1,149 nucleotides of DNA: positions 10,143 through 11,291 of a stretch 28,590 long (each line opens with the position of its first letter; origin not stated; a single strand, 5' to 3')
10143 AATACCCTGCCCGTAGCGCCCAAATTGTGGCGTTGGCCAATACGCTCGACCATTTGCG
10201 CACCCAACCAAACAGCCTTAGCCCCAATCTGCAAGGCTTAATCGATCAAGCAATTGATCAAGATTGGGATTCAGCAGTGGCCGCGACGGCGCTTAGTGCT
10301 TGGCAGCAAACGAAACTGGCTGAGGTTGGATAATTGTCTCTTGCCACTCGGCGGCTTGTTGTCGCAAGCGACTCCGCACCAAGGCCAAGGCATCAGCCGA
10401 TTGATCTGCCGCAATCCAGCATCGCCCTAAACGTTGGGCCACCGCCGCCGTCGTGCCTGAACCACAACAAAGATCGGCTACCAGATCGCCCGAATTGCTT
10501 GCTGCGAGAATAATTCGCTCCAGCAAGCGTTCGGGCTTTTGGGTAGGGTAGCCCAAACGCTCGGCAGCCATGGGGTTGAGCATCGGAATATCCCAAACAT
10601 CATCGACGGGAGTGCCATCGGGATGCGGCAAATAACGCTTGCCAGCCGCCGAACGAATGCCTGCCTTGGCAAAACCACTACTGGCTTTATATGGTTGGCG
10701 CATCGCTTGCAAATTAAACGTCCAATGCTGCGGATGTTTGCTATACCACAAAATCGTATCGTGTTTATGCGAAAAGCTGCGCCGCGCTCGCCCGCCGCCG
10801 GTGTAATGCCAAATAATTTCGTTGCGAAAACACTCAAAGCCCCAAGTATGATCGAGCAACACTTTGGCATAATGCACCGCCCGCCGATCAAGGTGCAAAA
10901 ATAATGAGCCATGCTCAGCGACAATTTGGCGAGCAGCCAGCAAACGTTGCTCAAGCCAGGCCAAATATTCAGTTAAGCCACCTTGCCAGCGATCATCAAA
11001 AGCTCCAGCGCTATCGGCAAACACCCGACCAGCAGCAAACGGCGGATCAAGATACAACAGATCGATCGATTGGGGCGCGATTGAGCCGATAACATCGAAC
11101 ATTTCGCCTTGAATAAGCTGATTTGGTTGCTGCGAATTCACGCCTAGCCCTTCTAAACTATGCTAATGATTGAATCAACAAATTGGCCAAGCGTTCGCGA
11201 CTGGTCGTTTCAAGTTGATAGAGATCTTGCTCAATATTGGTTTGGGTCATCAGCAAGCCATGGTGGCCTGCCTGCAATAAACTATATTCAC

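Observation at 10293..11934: Beta-class N6/N4 DNA methyltransferase in an operon behind an unknown 254-aa protein: orphan MTase or cryptic R-M pair?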

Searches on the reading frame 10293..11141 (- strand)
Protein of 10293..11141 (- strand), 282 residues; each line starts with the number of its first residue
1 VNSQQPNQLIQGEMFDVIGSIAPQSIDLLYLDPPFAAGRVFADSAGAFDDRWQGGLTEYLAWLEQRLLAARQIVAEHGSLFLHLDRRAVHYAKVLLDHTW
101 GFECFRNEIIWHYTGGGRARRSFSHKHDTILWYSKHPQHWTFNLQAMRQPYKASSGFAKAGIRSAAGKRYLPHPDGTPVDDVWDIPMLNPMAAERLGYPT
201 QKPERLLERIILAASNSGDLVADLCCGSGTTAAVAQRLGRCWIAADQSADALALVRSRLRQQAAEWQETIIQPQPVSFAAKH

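Call 3: search_protein_families(library=pfam, proteins=[window:10293-11141:-], max_evalue=0.01)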
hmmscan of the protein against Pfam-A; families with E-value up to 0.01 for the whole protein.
window:10293-11141:- (282 aa): 3 families
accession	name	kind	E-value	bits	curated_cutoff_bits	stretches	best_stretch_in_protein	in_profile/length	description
PF01555.25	N6_N4_Mtase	-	6.1e-48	164.1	26.7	1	26-251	1-215/221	DNA methylase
PF13649.12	Methyltransf_25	-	0.00031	21.8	27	1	221-265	1-49/97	Methyltransferase domain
PF05175.20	MTS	-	0.0012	19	23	0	217-265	31-81/170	Methyltransferase small domain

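Call 4: search_protein_families(library=ncbifam, proteins=[window:10293-11141:-], max_evalue=0.01)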
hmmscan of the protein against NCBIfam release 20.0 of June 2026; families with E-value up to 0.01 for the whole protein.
window:10293-11141:- (282 aa): 10 families
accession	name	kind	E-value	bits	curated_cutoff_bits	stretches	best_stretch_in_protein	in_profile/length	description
NF008572.0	PRK11524.1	equivalog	2.3e-35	122.1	292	1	5-262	13-259/294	adenine-specific DNA-methyltransferase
NF050803.1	DnaMtaseCcrMCaul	equivalog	7.8e-27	94.1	830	2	197-265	185-253/350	adenine-specific DNA-methyltransferase CcrM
NF010253.0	PRK13699.1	subfamily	1.7e-06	27.9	244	1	197-246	143-192/226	DNA methyltransferase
NF041820.1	daptide_MTase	equivalog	7.4e-05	22.3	175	1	209-269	28-88/243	daptide-type RiPP biosynthesis methyltransferase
NF043040.1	corrin_prot_MT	hypoth_equivalog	8.9e-05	22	180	1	204-266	28-90/216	corrinoid protein-associated methyltransferase CpaM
NF001244.0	PRK00216.1-5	equivalog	0.0011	18.2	216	1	214-268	45-106/236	bifunctional demethylmenaquinone methyltransferase/2-methoxy-6-polyprenyl-1,4-benzoquinol methylase UbiE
TIGR03534.1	RF_mod_PrmC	equivalog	0.0012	18.3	199.1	1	204-263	74-136/253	peptide chain release factor N(5)-glutamine methyltransferase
TIGR03704.1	PrmC_rel_meth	equivalog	0.002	17.6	248.8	1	203-263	70-134/251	putative protein N(5)-glutamine methyltransferase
TIGR00536.1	hemK_fam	subfamily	0.0021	17.2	115.5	0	219-266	116-165/286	HemK family protein methyltransferase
TIGR01934.1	MenG_MenH_UbiE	subfamily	0.0052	16.1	158.35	1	215-268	37-94/223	ubiquinone/menaquinone biosynthesis methyltransferase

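Call 5: search_protein_families(library=padloc, proteins=[window:10293-11141:-], max_evalue=0.01)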
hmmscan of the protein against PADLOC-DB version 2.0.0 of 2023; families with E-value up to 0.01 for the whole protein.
window:10293-11141:- (282 aa): 56 families (the best 25 are shown)
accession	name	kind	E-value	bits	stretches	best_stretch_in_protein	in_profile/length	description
PDLC03300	MTase_II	-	1.7e-66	222.4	1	51-273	78-290/302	Type II methyltransferase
PDLC03339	MTase_II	-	1.2e-54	183.6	1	7-261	4-273/399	Type II methyltransferase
PDLC03299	MTase_II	-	7e-47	158.3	1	5-271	13-268/296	Type II methyltransferase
PDLC03371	MTase_II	-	8.4e-45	151.3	1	4-264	8-257/260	Type II methyltransferase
PDLC03633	MTase_III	-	2.3e-42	143.5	1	45-265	137-359/616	Type III methyltransferase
PDLC03354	MTase_II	-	1e-37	128.1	2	24-143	83-213/425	Type II methyltransferase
PDLC03636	MTase_III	-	3.3e-36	123.2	2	4-152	44-188/575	Type III methyltransferase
PDLC03635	MTase_III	-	9e-31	105.3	2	24-148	239-361/708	Type III methyltransferase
PDLC03320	MTase_II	-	1.7e-30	104.2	1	11-267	37-282/289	Type II methyltransferase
PDLC03216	MTase_II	-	7.4e-29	98.9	1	3-268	8-264/364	Type II methyltransferase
PDLC03738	oMTase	-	2.8e-25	86.8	2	198-261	204-267/376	orphan methyltransferase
PDLC03632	MTase_III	-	9.2e-25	84.8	2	45-137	228-319/983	Type III methyltransferase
PDLC03638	MTase_III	-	1e-24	85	2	130-260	550-678/816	Type III methyltransferase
PDLC03327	MTase_II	-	8.5e-24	82.4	1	15-248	48-273/319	Type II methyltransferase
PDLC03230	MTase_II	-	3.2e-22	77.3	1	4-248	33-271/360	Type II methyltransferase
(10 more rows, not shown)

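Call 9: find_homologous_proteins(query=window:10293-11141:-, max_evalue=1e-20)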
Query window:10293-11141:- (282 aa): 7307 proteins with E <= 1e-20 among 8000 candidates; the best 120 are listed.
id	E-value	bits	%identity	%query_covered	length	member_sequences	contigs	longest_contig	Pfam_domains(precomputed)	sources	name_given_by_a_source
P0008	4.4e-186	635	97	100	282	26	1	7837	PF01555.25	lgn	-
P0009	1.2e-128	447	71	97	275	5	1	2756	PF01555.25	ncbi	-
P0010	9.1e-122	424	67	96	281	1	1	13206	PF01555.25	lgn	-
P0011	1.7e-121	423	70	94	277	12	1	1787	PF01555.25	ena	-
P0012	2.6e-121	422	71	90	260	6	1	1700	PF13649.13,PF01555.25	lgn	-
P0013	3.4e-121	422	71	93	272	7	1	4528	PF01555.25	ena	-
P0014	1.0e-120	421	71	88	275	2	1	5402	PF01555.25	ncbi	ncbi:MAG TPA: site-specific DNA-methyltransferase [Herpetosiphonaceae bacterium]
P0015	3.6e-120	419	69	92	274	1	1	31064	PF01555.25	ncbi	-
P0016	4.8e-119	415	66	95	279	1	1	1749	PF01555.25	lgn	-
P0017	8.9e-110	385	65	89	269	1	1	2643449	PF01555.25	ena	-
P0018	1.1e-104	368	60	95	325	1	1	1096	PF01555.25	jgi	jgi:DNA modification methylase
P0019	1.3e-104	368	61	93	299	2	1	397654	PF01555.25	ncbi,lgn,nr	ncbi:MAG: hypothetical protein KatS3mg057_1934 [Herpetosiphonaceae bacterium]|nr:MAG: hypothetical p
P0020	1.6e-97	344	60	90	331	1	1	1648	PF01555.25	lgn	-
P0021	1.4e-96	341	61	85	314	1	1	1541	PF01555.25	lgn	-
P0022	2.6e-96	340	57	90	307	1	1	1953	PF01555.25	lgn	-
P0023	5.8e-95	336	58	90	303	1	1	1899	PF01555.25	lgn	-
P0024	7.7e-95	336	58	91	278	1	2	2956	PF01555.25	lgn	-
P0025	1.1e-93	332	57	93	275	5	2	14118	PF01555.25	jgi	-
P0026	4.2e-93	330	53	95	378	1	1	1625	PF01555.25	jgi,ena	-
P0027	2.2e-92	328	57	93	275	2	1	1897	PF01555.25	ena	-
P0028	3.0e-92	327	56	92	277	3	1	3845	PF01555.25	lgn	-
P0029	3.4e-92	327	56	91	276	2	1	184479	PF01555.25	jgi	-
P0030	4.6e-92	327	55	91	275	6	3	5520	PF01555.25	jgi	jgi:DNA modification methylase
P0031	5.7e-92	326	54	96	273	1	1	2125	PF01555.25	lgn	-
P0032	7.8e-92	326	55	90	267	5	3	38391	PF01555.25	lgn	-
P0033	1.5e-91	325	54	93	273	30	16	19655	PF01555.25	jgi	-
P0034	6.2e-91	323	54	95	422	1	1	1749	PF01555.25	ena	-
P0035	7.0e-91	323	52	91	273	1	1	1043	PF01555.25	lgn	-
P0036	7.9e-91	322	58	89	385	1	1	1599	PF01555.25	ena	-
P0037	7.9e-91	322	55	93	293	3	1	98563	PF01555.25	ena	-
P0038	8.3e-91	322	55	91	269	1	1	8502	PF01555.25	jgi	-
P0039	9.3e-91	322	55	94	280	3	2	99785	PF01555.25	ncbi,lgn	-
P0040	1.0e-90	322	55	91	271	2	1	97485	PF01555.25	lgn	-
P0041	1.1e-90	322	54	90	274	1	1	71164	PF01555.25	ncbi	ncbi:MAG: DNA-methyltransferase [Candidatus Rifleibacteriota bacterium]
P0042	1.2e-90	322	54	95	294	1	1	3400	PF13649.13,PF01170.25,PF01555.25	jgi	-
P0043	1.9e-90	321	55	90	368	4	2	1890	PF01555.25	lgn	-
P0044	2.8e-90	321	57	91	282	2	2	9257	PF01555.25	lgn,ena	-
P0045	2.9e-90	321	53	98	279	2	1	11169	PF01555.25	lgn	-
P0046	3.0e-90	321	54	93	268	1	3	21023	PF01555.25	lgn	-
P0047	4.1e-90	320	54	93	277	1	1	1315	PF01555.25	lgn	-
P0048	5.1e-90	320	55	91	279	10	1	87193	PF01555.25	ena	-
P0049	5.2e-90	320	55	93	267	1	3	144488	PF13649.13,PF01555.25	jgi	-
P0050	5.2e-90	320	58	90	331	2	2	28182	PF01555.25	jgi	jgi:DNA modification methylase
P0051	5.8e-90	320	63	80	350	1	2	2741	PF01555.25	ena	-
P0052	5.9e-90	320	55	93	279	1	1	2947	PF01555.25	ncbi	-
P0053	6.7e-90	319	54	95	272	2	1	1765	PF01555.25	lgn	-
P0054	8.5e-90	319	55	91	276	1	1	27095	PF01555.25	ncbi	-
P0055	1.1e-89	319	56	90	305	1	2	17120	PF01555.25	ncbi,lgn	-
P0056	1.2e-89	319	52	93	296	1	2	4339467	PF03602.22,PF13649.13,PF08241.19,PF01555.25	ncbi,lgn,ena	-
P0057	1.3e-89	318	54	92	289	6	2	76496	PF01555.25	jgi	-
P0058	2.0e-89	318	56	89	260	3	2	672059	PF01555.25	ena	-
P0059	3.1e-89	317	56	88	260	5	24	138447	PF01555.25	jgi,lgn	jgi:DNA modification methylase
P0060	3.4e-89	317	56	90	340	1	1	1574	PF01555.25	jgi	jgi:site-specific DNA-methyltransferase (adenine-specific)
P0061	4.3e-89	317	57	90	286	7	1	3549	PF01170.25,PF01555.25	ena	-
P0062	5.4e-89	316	56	92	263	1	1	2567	PF01555.25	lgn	-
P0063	5.7e-89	316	55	91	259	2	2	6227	PF01555.25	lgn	-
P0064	5.9e-89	316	54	91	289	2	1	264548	PF01555.25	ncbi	ncbi:MAG: hypothetical protein Kow0029_00730 [Candidatus Rifleibacteriota bacterium]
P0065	8.9e-89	316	51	96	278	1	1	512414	PF01555.25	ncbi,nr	ncbi:MAG: DNA modification methyltransferase [Candidatus Rifleibacterium amylolyticum]|nr:MAG: DNA m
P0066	1.1e-88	315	56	91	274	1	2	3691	PF01555.25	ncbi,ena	-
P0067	1.4e-88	315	55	91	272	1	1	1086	PF01555.25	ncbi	-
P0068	1.6e-88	315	55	91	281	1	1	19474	PF01555.25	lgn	-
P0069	1.8e-88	315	56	89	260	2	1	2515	PF01555.25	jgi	jgi:DNA modification methylase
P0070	1.9e-88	315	56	89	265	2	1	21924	PF01555.25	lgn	-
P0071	2.5e-88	314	57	90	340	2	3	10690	PF01555.25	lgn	-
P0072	3.2e-88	314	55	90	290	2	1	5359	PF01555.25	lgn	-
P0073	3.8e-88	314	56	89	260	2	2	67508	PF01555.25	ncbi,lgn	-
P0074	1.3e-87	312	54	90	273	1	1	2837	PF13649.13,PF08242.19,PF01555.25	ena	-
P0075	1.3e-87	312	53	92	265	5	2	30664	PF01555.25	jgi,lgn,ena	-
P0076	1.7e-87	312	54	92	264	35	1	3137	PF01555.25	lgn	-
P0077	2.1e-87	311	55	89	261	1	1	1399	PF13847.13,PF01555.25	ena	-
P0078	2.8e-87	311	54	92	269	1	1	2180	PF01170.25,PF01555.25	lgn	-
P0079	3.9e-87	310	55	92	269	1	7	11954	PF01555.25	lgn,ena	-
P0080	5.2e-87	310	54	91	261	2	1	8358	PF01555.25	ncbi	-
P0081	5.9e-87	310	52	93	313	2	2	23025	PF01555.25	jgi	-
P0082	6.5e-87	310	53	92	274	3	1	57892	PF01555.25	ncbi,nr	ncbi:MAG TPA: site-specific DNA-methyltransferase [Candidatus Rifleibacterium sp.]|nr:site-specific 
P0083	8.5e-87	309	55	88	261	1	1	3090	PF01555.25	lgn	-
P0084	2.1e-86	308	55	91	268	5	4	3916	PF01555.25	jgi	-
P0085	2.7e-86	308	54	92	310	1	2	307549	PF01170.25,PF01555.25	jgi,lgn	-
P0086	3.4e-86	307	53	89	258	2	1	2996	PF01555.25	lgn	-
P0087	3.7e-86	307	56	87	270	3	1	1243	PF01555.25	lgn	-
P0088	4.5e-86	307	51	95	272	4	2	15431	PF01555.25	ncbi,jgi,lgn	-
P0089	4.8e-86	307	53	89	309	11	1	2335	PF01555.25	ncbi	-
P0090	5.4e-86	307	54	89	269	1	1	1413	PF01555.25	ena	-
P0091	6.4e-86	306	56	90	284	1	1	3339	PF01555.25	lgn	-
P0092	8.6e-86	306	53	91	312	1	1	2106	PF01555.25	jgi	jgi:site-specific DNA-methyltransferase (adenine-specific)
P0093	9.5e-86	306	55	88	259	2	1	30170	PF01555.25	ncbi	-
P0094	1.2e-85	305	52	89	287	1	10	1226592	PF01555.25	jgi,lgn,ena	-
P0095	1.3e-85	305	51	91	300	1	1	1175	PF01555.25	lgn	-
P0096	1.4e-85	305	51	98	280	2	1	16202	PF01555.25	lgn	-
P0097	1.5e-85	305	51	91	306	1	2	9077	PF13847.13,PF01555.25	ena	-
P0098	1.7e-85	305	51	94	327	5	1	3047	PF01170.25,PF01555.25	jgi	-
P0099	1.8e-85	305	53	89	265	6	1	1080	PF01555.25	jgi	jgi:adenine specific DNA methylase Mod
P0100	2.3e-85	305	55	88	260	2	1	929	PF01555.25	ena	-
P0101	2.8e-85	304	49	98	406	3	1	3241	PF04471.19,PF01555.25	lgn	-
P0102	3.5e-85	304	54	89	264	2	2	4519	PF01555.25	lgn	-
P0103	3.8e-85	304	53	93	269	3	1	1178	PF01555.25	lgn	-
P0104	7.7e-85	303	54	88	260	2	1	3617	PF01555.25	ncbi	-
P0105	1.4e-84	302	55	90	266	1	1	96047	PF02086.22,PF01555.25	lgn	-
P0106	1.9e-84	301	57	82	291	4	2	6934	PF01555.25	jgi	jgi:DNA modification methylase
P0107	2.5e-84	301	54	91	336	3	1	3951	PF01170.25,PF01555.25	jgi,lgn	-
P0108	2.8e-84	301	55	90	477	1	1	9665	PF01555.25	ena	-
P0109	4.0e-84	300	55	90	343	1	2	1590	PF01555.25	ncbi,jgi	jgi:DNA modification methylase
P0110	4.3e-84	300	47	91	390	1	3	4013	PF01555.25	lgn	-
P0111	4.8e-84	300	54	90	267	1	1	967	PF01555.25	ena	-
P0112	5.2e-84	300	57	86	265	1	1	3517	PF01555.25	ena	-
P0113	5.3e-84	300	54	89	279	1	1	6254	PF01555.25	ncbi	-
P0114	6.5e-84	300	58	83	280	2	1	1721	PF01555.25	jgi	-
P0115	1.1e-83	299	52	91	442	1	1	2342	PF01555.25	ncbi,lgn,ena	-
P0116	1.8e-83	298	62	77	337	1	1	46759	PF01555.25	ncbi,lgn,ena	-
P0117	1.9e-83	298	62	77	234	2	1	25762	PF01555.25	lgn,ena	-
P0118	1.9e-83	298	54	88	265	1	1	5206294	PF01555.25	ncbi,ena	-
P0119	2.0e-83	298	53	93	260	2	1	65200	PF01555.25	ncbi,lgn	-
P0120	2.9e-83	298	53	91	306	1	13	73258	PF01555.25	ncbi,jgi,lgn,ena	-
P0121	3.3e-83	297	53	90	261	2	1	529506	PF01555.25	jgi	jgi:DNA modification methylase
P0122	3.6e-83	297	51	91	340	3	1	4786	PF01555.25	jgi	jgi:DNA modification methylase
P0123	4.7e-83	297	61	79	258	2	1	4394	PF01555.25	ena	-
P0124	5.3e-83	297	54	90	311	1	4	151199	PF01170.25,PF01555.25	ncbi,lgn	-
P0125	5.9e-83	297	53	90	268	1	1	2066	PF01555.25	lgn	-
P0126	7.9e-83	296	48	94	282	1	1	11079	PF02086.22,PF01555.25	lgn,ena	-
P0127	8.3e-83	296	60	78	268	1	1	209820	PF01555.25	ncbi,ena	-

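Call 15: search_solved_structures(query=window:10293-11141:-, max_evalue=0.00001, show_alignments=2)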
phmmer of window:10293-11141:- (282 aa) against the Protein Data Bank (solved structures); distinct sequences matched with E-value up to 0.00001: 11.
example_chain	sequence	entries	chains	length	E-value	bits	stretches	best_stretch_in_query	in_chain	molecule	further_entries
1g60_A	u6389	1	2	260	2.2e-27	99.4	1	7-252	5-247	Adenine-specific Methyltransferase MboIIA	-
1eg2_A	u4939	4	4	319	1.6e-24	90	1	15-247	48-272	MODIFICATION METHYLASE RSRI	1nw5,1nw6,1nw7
1nw8_A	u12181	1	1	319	2.7e-24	89.3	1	15-247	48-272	MODIFICATION METHYLASE RSRI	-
8urk_A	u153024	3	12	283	4.8e-23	85.2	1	21-263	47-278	Methyltransferase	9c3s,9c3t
9c3u_A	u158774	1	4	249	8e-23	84.4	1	21-258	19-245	Methyltransferase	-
6pbd_A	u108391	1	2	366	2.3e-21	79.7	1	6-260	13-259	Modification methylase CcrMI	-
7dsu_A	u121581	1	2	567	2e-07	33.9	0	2-109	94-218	Mbo45V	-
6k0w_B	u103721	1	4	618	2.1e-07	33.8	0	53-139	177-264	Adenine specific DNA methyltransferase (Mod)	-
4zcf_A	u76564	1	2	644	1.1e-06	31.4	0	55-139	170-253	Restriction endonuclease EcoP15I, modification subunit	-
5hek_A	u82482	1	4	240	6.5e-06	28.9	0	193-259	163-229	Adenine specific DNA methyltransferase (DpnA)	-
5hfj_A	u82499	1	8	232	6.7e-06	28.9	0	193-259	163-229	Adenine specific DNA methyltransferase (DpnA)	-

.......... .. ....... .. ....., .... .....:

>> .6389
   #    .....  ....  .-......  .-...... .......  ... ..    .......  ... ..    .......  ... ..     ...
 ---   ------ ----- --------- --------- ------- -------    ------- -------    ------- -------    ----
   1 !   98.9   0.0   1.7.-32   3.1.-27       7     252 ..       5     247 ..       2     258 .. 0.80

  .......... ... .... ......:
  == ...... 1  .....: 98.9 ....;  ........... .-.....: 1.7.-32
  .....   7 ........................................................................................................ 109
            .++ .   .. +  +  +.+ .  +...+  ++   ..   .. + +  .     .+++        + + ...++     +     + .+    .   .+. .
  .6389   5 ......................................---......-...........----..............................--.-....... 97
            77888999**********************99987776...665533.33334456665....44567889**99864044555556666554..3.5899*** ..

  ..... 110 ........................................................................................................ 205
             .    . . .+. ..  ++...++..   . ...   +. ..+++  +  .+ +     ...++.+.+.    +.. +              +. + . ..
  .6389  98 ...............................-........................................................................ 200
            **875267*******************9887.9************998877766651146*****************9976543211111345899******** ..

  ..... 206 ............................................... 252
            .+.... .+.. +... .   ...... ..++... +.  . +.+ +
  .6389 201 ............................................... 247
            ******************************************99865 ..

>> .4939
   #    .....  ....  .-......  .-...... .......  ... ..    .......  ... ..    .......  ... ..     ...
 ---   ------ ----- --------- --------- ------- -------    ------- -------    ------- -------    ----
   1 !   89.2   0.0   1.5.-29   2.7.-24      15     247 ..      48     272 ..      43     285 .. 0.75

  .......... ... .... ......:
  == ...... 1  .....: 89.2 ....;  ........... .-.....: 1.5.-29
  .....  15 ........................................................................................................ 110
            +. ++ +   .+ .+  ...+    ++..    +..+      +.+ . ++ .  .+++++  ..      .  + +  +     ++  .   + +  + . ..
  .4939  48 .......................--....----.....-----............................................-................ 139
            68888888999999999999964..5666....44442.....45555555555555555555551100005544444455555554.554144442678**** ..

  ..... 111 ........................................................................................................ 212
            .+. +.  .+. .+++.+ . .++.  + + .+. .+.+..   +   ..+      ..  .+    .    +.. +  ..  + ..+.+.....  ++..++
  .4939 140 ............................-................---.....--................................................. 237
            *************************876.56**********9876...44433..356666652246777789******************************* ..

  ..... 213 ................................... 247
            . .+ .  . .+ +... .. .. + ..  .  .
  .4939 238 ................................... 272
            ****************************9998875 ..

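Call 17: find_encoding_contigs(protein=P0019, flank=6000, max_places=2)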
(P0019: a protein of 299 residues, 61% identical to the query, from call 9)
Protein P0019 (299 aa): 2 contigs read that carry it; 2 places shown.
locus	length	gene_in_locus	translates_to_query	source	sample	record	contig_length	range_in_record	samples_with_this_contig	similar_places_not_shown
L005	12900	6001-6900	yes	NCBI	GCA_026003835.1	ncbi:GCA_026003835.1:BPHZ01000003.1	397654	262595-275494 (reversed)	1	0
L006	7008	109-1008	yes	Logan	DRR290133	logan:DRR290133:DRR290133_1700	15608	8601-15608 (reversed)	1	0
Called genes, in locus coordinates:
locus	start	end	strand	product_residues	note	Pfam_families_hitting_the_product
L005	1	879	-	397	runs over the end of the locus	PF17785:PUA_3, PF10672:Methyltrans_SAM, PF03602:Cons_hypoth95, PF13847:Methyltransf_31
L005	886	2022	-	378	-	PF00795:CN_hydrolase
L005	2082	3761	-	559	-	PF01642:MM_CoA_mutase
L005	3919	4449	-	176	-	-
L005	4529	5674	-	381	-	PF02771:Acyl-CoA_dh_N, PF02770:Acyl-CoA_dh_M, PF00441:Acyl-CoA_dh_1, PF08028:Acyl-CoA_dh_2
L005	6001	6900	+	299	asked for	PF01555:N6_N4_Mtase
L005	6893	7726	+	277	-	PF00583:Acetyltransf_1, PF13508:Acetyltransf_7 (weak), PF08445:FR47 (faint)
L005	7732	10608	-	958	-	PF01590:GAF, PF13185:GAF_2, PF13492:GAF_3 (weak), PF01590:GAF, PF13185:GAF_2, PF00512:HisKA, PF02518:HATPase_c, PF00072:Response_reg, +1 more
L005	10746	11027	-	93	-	PF03747:ADP_ribosyl_GH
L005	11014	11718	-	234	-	PF03747:ADP_ribosyl_GH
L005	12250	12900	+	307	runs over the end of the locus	PF01112:Asparaginase_2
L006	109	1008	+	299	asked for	PF01555:N6_N4_Mtase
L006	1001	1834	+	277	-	PF00583:Acetyltransf_1, PF13508:Acetyltransf_7 (weak), PF08445:FR47 (faint)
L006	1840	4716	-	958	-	PF01590:GAF, PF13185:GAF_2, PF13492:GAF_3 (weak), PF01590:GAF, PF13185:GAF_2, PF00512:HisKA, PF02518:HATPase_c, PF00072:Response_reg, +1 more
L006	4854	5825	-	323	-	PF03747:ADP_ribosyl_GH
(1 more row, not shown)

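Call 18: find_encoding_contigs(protein=P0017, flank=6000, max_places=2)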
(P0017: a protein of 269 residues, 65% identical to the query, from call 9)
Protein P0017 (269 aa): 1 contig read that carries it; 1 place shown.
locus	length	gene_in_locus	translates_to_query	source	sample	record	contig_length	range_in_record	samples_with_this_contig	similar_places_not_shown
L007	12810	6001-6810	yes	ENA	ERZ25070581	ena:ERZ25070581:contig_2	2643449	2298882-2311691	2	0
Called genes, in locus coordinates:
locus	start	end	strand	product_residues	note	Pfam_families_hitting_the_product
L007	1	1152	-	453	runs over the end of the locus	PF01266:DAO (faint), PF03486:HI0933_like (faint), PF07992:Pyr_redox_2, PF13738:Pyr_redox_3, PF00070:Pyr_redox, PF02852:Pyr_redox_dim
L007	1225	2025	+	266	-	PF01553:Acyltransferase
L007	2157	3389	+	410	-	PF07690:MFS_1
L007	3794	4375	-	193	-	-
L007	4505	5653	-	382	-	PF02771:Acyl-CoA_dh_N, PF02770:Acyl-CoA_dh_M, PF00441:Acyl-CoA_dh_1, PF08028:Acyl-CoA_dh_2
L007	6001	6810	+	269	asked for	PF01555:N6_N4_Mtase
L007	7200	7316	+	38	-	-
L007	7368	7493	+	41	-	-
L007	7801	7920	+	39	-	-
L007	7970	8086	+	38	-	-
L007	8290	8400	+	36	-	-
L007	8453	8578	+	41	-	-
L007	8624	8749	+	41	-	-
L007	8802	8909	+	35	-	-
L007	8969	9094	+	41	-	-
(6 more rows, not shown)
